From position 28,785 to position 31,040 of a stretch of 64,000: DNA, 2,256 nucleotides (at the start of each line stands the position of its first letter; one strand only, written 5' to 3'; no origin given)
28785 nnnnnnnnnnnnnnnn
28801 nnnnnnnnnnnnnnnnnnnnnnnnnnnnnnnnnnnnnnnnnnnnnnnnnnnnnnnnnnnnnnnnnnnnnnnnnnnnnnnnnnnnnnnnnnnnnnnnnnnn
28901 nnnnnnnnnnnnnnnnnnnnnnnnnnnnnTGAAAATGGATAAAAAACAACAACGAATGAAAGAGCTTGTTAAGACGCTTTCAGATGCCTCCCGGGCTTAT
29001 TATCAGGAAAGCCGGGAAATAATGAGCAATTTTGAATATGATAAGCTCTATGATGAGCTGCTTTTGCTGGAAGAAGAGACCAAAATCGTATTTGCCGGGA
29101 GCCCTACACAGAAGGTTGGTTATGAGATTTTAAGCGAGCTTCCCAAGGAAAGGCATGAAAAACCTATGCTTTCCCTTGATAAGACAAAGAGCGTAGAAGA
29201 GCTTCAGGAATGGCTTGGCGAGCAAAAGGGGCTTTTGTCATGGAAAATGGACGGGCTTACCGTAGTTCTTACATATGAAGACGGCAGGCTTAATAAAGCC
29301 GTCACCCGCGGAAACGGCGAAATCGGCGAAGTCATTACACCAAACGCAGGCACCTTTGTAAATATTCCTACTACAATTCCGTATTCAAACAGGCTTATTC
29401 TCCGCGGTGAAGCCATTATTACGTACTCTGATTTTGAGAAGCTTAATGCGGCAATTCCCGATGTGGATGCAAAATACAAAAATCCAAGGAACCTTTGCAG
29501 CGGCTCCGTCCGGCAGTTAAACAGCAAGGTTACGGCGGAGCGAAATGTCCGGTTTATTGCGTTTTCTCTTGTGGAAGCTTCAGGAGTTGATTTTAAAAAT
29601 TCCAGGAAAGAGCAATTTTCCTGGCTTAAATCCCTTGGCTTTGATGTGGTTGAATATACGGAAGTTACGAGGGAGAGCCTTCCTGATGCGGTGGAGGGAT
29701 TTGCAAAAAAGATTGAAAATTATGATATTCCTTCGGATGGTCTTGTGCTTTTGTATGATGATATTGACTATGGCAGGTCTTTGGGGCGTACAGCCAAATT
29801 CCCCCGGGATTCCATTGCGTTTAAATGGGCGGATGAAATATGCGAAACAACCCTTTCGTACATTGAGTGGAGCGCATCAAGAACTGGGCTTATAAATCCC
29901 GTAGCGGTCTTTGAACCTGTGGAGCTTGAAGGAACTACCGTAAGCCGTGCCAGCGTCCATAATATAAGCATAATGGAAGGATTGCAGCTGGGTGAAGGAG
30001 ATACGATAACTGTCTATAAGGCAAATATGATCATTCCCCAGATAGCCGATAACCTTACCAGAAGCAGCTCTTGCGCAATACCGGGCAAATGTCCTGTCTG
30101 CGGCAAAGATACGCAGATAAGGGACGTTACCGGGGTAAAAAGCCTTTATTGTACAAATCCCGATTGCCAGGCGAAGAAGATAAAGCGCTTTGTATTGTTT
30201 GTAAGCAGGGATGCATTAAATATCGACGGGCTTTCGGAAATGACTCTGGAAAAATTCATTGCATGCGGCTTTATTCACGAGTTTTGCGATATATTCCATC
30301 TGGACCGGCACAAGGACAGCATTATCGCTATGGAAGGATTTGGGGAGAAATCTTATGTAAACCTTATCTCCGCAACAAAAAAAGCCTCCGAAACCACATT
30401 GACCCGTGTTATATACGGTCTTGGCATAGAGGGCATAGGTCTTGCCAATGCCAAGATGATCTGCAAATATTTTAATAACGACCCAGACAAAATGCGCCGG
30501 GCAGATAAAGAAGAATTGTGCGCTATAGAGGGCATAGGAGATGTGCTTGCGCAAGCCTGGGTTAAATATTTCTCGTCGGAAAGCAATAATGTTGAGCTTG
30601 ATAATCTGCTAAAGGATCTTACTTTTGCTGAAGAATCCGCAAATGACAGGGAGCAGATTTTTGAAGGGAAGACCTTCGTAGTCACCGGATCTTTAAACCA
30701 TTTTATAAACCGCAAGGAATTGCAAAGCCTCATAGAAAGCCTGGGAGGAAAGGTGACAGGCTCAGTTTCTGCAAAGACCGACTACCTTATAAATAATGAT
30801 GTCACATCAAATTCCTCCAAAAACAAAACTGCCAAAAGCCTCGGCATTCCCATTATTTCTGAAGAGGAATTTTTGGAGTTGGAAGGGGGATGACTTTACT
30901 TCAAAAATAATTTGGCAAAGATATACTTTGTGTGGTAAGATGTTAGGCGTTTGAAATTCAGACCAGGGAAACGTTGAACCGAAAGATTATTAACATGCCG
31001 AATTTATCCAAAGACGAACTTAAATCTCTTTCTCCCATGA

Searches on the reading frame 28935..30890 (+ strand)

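Call 11: search_protein_families(library=pfam, proteins=[window:28935-30890:+], max_evalue=0.001)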
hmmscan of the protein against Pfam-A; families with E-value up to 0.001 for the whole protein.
window:28935-30890:+ (652 aa): 8 families
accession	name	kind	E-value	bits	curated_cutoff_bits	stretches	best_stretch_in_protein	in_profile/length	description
PF01653.23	DNA_ligase_aden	-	3.7e-53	181.1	27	1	67-299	2-251/253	NAD-dependent DNA ligase adenylation domain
PF03120.22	DNA_ligase_OB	-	4.8e-23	81.3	32.9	1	304-376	1-73/79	NAD-dependent DNA ligase OB-fold domain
PF00533.33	BRCT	-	1.1e-14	54.9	21.3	1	573-649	3-77/78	BRCA1 C Terminus (BRCT) domain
PF12826.13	HHH_2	-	1.1e-11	45.2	27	1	491-552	1-61/64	Helix-hairpin-helix motif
PF14520.12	HHH_5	-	3.2e-07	31.1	27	1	496-544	5-53/57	Helix-hairpin-helix domain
PF16589.12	BRCT_2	-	5.1e-07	30.3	27.3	1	574-644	1-68/86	BRCT domain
PF03119.21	DNA_ligase_ZBD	-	8e-06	26.1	25.8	1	385-413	1-27/27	NAD-dependent DNA ligase C4 zinc finger domain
PF12738.14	PTCB-BRCT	-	2.2e-05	24.8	22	1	592-642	12-60/63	twin BRCT domain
